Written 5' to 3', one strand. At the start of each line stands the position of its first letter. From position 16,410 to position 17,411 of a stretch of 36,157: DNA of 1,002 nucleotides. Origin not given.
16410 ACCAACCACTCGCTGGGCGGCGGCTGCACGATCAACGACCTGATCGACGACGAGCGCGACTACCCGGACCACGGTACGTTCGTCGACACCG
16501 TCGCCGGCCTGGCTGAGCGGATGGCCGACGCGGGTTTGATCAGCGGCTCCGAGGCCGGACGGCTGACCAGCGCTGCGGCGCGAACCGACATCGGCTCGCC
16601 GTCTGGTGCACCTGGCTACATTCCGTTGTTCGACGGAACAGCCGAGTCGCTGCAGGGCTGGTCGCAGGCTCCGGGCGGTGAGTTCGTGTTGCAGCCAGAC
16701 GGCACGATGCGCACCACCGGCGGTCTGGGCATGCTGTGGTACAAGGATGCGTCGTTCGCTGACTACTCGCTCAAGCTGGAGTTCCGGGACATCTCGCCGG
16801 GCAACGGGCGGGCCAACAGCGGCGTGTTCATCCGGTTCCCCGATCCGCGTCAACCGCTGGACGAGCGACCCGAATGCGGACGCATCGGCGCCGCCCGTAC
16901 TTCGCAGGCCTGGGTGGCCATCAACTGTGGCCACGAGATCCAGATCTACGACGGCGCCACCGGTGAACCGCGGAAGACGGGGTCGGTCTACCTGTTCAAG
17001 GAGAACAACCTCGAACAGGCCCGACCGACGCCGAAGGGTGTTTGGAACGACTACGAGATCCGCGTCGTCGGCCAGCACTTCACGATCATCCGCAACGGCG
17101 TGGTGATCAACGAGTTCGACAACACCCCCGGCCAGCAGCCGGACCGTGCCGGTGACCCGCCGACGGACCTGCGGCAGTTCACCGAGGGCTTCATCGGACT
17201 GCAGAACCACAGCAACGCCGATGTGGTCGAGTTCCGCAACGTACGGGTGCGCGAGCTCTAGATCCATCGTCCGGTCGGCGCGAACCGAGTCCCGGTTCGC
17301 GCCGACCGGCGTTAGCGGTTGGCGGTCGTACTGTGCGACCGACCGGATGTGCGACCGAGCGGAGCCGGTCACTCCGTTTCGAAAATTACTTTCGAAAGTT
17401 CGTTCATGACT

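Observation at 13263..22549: Exported ThuA + PQQ-propeller + DUF1080 / Tat-TIM-barrel gene set: possible quinoprotein-driven keto-glycoside cleavage system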

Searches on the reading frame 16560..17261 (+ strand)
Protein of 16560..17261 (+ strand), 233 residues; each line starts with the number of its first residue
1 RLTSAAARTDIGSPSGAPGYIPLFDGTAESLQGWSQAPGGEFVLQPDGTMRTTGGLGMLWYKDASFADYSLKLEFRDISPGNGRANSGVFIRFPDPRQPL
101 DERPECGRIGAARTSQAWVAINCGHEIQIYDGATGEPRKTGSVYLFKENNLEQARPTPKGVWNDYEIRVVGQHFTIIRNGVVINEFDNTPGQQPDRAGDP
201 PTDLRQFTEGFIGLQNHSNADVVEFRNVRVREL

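Call 34: search_solved_structures(query=window:16560-17261:+, max_evalue=0.1, show_alignments=3)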
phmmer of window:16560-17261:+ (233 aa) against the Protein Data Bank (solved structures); distinct sequences matched with E-value up to 0.1: 8.
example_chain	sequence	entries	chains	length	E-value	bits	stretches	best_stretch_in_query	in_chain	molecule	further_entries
3imm_A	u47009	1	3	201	3.6e-08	36.6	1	134-233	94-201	Putative secreted glycosylhydrolase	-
3s5q_A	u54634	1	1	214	0.0094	18.9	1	138-233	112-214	Putative glycosylhydrolase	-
4hxc_A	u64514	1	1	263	0.031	17.2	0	10-52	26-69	putative glycosyl hydrolase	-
3osd_A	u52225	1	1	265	0.037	16.9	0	208-232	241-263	putative glycosyl hydrolase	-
8rr2_A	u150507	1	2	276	0.042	16.7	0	208-232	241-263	3-keto-disaccharide hydrolase domain-containing protein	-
8tda_A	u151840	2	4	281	0.045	16.6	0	208-232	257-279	Probable secreted glycosyl hydrolase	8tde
9fst_N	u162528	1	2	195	0.084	15.8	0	85-180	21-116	Proteasome subunit beta type-9,Proteasome subunit beta type-1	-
9frw_N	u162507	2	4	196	0.084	15.8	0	85-180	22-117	Proteasome subunit beta type-9,Proteasome subunit beta type-1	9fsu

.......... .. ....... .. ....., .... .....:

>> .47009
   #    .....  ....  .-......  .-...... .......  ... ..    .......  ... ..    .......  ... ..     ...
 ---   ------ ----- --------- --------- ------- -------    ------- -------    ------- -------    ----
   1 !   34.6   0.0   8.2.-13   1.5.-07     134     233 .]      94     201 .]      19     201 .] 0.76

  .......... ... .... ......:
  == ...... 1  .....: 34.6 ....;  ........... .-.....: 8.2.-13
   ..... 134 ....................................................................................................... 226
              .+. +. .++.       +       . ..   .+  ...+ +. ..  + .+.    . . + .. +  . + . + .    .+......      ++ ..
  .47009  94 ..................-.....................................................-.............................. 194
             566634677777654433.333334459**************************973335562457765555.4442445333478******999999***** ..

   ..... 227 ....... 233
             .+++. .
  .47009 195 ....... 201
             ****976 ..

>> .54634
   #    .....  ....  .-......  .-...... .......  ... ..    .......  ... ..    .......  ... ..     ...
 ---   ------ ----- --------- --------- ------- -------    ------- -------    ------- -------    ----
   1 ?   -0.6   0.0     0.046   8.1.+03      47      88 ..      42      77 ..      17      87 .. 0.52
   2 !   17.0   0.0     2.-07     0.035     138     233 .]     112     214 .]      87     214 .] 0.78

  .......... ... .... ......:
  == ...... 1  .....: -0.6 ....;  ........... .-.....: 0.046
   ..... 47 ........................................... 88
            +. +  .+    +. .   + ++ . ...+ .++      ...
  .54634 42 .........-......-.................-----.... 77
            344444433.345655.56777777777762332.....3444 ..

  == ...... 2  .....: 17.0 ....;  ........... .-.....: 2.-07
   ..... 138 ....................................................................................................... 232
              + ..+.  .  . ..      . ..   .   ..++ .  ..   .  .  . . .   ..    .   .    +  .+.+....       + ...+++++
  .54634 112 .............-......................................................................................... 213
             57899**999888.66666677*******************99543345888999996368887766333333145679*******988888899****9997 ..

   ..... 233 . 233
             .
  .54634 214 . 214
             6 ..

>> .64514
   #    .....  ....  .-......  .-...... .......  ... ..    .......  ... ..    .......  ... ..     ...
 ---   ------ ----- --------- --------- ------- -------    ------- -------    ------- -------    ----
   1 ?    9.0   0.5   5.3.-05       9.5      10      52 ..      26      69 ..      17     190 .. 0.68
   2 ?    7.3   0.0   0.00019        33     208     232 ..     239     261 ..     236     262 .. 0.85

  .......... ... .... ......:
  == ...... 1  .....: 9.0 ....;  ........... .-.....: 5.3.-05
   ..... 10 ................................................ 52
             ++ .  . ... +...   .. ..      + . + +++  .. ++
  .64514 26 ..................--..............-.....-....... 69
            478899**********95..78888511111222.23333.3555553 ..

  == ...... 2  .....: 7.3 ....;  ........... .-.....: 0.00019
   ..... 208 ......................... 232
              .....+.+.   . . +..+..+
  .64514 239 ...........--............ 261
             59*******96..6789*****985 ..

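Call 55: search_solved_structures(query=A3, max_evalue=0.01, show_alignments=5)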
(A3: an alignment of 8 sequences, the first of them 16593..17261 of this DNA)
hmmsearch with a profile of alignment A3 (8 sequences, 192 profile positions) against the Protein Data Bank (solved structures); distinct sequences matched with E-value up to 0.01: 14.
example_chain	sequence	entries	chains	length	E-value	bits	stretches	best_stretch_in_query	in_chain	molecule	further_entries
4jqt_A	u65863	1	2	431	4.6e-27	98.2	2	3-192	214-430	putative glycosyl hydrolase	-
3imm_A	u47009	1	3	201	3.3e-18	69.3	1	51-191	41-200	Putative secreted glycosylhydrolase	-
3h3l_A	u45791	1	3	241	1.6e-17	67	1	12-192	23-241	PUTATIVE SUGAR HYDROLASE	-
4hxc_A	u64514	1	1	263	3.3e-17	66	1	8-191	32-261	putative glycosyl hydrolase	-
3nmb_A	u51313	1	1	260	3.5e-16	62.7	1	8-191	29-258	putative sugar hydrolase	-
3s5q_A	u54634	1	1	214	7.7e-16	61.5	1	10-191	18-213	Putative glycosylhydrolase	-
8v31_A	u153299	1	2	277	6.2e-15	58.6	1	7-191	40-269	Glycosyl hydrolase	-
3hbk_A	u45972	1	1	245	8.8e-15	58.1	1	3-192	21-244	putative glycosyl hydrolase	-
3osd_A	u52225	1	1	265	1e-14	57.9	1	8-191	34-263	putative glycosyl hydrolase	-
8rr2_A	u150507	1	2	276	1.1e-14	57.8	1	8-191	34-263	3-keto-disaccharide hydrolase domain-containing protein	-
8tda_A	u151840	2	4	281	1.2e-14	57.7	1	8-191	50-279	Probable secreted glycosyl hydrolase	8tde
9fbe_B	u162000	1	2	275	5.9e-14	55.4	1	8-191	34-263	Probable secreted glycosyl hydrolase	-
3u1x_A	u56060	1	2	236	6e-11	45.6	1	3-191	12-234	putative glycosyl hydrolase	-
4qhz_A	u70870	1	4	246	6.1e-10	42.3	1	14-192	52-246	putative glycosyl hydrolase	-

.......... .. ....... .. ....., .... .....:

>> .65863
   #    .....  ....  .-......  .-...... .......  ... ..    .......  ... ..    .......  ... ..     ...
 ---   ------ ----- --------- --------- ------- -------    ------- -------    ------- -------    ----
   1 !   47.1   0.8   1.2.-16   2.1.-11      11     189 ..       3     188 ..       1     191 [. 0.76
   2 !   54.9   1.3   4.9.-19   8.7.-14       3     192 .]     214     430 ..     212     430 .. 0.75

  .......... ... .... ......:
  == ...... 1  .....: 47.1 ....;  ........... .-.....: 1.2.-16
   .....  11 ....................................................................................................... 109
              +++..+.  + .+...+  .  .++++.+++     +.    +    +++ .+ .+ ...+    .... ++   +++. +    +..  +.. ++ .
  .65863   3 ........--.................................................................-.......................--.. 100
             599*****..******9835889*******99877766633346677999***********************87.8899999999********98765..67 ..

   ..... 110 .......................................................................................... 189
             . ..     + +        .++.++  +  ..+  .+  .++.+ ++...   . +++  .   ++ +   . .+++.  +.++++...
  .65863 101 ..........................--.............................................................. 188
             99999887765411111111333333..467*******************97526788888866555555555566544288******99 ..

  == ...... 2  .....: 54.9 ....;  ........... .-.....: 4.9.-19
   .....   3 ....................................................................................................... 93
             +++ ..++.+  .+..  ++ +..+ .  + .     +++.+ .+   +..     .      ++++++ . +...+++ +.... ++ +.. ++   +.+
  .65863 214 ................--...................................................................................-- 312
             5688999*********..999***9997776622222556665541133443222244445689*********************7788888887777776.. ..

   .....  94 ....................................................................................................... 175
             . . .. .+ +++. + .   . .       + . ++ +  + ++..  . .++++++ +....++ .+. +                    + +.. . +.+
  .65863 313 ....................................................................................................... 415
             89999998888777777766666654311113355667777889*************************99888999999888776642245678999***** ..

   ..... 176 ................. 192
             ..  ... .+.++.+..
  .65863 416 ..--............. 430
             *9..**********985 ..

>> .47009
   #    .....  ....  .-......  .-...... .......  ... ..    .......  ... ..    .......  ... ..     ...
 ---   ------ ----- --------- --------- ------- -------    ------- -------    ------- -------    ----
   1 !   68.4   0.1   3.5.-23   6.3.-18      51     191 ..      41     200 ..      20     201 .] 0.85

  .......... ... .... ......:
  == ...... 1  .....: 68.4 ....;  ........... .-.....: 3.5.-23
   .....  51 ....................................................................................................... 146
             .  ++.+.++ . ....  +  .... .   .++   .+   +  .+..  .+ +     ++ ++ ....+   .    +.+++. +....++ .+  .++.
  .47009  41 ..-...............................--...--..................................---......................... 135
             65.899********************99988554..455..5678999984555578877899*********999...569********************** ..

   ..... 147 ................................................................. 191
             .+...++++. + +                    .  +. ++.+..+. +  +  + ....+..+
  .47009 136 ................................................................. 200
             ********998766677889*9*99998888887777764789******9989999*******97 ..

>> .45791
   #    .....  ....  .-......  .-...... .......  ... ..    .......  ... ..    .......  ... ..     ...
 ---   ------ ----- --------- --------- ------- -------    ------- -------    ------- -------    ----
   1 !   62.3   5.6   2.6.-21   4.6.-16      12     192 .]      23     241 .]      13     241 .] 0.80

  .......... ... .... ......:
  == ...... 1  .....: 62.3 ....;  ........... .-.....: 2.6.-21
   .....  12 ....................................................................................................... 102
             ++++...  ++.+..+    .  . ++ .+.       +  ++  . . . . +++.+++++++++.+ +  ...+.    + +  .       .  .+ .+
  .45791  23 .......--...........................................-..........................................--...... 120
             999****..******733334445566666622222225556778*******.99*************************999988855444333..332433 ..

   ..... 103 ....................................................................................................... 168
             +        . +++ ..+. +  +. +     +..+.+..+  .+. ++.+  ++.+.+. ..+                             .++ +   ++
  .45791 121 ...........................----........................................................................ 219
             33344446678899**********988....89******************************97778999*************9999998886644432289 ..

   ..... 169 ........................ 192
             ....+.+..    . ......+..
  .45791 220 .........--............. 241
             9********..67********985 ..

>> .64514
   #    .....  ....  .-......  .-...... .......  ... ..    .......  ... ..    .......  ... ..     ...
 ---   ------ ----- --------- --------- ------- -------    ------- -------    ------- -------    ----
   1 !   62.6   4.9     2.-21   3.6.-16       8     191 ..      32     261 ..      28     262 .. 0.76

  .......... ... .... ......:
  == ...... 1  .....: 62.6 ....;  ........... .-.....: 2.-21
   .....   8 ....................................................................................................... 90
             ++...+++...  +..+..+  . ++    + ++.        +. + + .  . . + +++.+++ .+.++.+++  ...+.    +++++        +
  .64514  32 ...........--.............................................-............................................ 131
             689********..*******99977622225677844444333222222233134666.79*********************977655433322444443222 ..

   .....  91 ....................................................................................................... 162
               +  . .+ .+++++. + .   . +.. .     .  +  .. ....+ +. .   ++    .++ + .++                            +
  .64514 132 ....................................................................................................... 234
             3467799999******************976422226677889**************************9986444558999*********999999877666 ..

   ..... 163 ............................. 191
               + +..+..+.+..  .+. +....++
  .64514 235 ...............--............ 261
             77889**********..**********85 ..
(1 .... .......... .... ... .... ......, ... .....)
